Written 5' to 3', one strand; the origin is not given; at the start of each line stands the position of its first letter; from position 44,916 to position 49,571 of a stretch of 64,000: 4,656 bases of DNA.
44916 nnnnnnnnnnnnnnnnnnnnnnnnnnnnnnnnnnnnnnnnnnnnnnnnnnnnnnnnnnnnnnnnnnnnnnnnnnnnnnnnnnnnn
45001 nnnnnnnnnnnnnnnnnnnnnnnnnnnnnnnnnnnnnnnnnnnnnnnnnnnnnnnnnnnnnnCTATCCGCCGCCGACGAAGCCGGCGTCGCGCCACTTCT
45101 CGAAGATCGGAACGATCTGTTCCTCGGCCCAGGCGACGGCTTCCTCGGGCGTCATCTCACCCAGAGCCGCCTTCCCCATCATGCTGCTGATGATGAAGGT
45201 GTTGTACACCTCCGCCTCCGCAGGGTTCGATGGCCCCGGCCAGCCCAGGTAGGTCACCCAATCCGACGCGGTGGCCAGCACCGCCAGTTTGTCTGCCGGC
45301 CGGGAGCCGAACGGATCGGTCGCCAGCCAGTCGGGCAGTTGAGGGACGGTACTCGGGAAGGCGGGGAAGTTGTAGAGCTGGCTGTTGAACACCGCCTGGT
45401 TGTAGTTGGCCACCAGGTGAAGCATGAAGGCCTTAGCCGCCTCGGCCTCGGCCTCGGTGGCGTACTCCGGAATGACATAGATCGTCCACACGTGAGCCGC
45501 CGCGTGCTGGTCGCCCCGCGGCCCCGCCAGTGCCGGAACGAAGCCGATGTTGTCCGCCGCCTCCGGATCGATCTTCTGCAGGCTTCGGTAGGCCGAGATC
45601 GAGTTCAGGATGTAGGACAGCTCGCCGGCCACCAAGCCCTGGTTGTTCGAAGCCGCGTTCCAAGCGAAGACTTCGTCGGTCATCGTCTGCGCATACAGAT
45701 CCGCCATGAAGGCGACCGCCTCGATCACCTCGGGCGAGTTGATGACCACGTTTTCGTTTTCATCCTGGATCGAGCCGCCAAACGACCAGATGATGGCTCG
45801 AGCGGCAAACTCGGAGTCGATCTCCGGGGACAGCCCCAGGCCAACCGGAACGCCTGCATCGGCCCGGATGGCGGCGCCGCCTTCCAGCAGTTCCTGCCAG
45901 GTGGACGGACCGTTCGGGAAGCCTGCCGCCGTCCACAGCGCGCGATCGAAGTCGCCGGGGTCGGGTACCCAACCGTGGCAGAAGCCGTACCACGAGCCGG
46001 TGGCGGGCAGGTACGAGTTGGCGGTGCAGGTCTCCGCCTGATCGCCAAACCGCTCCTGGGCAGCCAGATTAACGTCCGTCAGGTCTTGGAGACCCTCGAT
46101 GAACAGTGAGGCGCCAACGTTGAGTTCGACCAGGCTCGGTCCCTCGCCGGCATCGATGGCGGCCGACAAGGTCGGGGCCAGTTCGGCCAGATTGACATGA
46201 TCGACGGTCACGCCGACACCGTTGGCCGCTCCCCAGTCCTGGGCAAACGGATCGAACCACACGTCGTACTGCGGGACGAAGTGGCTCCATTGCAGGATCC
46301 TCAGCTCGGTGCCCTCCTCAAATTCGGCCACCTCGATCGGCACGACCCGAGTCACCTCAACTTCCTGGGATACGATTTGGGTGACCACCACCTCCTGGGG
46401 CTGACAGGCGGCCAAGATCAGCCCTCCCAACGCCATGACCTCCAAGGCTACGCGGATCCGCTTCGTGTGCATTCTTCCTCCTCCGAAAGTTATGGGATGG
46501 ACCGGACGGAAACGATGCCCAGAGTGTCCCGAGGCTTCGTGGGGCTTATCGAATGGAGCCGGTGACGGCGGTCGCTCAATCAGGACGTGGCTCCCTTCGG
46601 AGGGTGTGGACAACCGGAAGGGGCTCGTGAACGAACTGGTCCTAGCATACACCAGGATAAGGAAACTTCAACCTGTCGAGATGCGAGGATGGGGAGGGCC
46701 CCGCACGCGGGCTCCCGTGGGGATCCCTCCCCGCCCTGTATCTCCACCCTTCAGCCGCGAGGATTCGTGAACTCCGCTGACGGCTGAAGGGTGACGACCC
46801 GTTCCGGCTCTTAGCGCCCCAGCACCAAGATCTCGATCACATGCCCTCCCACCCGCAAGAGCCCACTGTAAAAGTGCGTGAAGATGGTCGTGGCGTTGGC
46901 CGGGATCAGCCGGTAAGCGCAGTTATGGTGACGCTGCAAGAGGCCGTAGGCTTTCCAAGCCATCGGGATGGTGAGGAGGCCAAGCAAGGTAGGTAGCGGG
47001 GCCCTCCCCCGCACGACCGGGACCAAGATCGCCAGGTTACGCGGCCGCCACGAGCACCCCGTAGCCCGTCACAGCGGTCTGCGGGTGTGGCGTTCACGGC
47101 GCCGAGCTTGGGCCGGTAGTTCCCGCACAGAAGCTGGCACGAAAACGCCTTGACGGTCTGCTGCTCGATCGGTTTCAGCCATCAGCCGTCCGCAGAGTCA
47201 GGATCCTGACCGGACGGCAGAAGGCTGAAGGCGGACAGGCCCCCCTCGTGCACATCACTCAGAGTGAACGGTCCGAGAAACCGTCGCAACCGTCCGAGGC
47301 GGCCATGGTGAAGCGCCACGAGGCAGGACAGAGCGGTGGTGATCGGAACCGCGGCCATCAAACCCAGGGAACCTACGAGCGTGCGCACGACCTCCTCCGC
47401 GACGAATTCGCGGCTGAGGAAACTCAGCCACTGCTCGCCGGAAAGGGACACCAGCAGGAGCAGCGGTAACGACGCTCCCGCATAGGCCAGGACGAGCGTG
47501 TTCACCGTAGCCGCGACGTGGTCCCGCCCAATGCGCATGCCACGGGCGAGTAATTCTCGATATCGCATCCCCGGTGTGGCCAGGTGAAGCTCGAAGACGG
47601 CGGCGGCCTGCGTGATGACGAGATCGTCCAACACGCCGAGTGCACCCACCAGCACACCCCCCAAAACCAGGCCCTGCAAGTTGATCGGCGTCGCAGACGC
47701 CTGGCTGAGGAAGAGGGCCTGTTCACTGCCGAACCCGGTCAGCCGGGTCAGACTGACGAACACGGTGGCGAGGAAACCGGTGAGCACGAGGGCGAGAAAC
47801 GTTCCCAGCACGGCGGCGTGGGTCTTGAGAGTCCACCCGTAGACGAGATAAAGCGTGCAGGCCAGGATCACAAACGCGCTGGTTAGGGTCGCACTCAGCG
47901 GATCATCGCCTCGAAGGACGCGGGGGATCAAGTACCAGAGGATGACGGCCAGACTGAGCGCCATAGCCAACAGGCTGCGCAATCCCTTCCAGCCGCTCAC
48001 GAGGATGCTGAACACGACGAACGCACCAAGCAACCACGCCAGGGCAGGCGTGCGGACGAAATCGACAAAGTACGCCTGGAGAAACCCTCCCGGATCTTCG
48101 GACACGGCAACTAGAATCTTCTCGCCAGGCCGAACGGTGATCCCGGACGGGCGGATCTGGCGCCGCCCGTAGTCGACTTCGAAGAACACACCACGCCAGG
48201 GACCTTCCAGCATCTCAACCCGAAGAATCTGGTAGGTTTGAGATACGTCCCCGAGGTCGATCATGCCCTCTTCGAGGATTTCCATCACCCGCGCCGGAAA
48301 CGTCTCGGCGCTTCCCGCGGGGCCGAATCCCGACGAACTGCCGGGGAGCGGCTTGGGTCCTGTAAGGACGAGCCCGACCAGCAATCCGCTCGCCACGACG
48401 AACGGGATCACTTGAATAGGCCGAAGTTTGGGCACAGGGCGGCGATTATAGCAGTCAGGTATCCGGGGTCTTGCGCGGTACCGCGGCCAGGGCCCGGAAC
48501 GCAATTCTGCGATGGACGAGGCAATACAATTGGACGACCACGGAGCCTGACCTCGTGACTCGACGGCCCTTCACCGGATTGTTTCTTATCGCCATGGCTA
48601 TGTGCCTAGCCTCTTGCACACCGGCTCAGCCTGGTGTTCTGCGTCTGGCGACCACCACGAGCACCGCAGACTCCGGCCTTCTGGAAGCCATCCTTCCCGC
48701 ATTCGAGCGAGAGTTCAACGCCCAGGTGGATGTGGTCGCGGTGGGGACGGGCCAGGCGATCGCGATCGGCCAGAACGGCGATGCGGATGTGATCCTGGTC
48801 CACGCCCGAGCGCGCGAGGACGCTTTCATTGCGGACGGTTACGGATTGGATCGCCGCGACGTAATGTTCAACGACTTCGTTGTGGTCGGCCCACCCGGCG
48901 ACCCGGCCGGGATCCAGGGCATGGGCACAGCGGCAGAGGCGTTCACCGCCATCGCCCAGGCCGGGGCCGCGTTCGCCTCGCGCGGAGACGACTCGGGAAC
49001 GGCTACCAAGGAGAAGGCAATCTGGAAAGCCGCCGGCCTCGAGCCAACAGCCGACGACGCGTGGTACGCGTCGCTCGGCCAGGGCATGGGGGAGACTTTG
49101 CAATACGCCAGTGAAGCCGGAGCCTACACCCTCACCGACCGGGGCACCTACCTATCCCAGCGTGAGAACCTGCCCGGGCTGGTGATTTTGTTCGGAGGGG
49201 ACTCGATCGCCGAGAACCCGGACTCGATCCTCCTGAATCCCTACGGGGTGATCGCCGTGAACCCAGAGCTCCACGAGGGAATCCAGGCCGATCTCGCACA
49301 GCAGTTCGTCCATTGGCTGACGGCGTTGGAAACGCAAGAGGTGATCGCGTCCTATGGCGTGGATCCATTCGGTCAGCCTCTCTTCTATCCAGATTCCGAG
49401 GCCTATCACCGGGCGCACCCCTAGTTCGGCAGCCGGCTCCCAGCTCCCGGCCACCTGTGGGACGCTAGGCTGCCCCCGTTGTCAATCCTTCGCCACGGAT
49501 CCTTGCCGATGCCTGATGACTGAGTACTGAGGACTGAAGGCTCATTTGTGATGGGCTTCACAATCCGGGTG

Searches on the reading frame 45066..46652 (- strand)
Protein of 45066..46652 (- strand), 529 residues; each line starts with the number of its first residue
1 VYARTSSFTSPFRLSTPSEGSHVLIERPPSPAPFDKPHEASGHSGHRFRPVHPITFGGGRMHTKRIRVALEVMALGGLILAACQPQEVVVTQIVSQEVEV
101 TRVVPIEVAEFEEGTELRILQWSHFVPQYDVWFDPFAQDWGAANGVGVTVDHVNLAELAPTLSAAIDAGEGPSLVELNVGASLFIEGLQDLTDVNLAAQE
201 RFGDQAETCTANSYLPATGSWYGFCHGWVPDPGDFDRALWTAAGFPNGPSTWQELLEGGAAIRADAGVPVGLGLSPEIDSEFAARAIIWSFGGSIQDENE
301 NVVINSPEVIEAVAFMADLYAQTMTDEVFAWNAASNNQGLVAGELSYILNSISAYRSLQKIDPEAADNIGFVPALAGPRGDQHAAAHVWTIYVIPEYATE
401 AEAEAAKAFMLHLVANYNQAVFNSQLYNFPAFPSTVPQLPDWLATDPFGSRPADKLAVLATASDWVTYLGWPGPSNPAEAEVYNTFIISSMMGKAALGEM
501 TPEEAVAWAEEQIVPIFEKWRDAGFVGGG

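Call 47: search_protein_families(library=pfam, proteins=[window:45066-46652:-], max_evalue=0.001)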
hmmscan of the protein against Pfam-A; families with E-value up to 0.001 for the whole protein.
window:45066-46652:- (529 aa): 2 families
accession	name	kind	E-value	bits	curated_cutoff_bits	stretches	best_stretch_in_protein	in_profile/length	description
PF13416.11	SBP_bac_8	-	1.6e-19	71.2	27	1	138-446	4-274/279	Bacterial extracellular solute-binding protein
PF01547.30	SBP_bac_1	-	5.8e-15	56.5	26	1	132-410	9-297/307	Bacterial extracellular solute-binding protein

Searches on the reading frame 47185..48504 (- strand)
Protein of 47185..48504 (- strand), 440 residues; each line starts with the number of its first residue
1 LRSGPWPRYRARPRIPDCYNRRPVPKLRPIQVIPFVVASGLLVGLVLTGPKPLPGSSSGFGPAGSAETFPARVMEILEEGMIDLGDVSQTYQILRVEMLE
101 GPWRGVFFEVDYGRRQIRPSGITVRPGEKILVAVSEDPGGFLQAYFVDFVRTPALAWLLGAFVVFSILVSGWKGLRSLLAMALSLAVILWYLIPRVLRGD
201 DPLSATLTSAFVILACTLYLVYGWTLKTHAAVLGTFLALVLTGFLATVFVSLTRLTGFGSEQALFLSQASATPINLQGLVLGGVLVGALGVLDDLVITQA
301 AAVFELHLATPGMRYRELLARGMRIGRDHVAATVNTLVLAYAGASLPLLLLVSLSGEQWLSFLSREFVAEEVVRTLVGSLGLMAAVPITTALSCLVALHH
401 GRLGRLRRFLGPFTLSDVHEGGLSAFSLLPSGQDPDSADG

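Call 47: search_protein_families(library=pfam, proteins=[window:47185-48504:-], max_evalue=0.001)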
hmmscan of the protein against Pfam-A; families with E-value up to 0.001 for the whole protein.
window:47185-48504:- (440 aa): 1 family
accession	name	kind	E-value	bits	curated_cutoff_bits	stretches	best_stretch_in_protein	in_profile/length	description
PF07907.16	YibE_F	-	1.1e-68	231.9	27.2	1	156-393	2-239/241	YibE/F-like protein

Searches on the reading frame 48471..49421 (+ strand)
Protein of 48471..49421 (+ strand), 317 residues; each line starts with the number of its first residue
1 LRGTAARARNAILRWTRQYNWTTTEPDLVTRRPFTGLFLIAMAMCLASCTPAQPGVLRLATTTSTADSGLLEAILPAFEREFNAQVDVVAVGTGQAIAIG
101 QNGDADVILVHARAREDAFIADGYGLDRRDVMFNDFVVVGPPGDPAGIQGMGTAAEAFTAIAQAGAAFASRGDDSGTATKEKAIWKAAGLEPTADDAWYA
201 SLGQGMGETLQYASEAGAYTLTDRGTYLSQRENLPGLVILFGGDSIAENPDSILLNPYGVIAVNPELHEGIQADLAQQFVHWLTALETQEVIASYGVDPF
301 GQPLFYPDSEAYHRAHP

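Call 47: search_protein_families(library=pfam, proteins=[window:48471-49421:+], max_evalue=0.001)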
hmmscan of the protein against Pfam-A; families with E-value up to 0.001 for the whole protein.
window:48471-49421:+ (317 aa): 3 families
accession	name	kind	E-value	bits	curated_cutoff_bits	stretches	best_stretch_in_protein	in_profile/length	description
PF12849.12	PBP_like_2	-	1.3e-43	150.2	27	1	59-284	13-264/267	PBP superfamily domain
PF13531.11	SBP_bac_11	-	8.5e-11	42.5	25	1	69-296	11-225/227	Bacterial extracellular solute-binding protein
PF03466.25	LysR_substrate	-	0.00012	21.9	28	1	55-145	6-89/209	LysR substrate binding domain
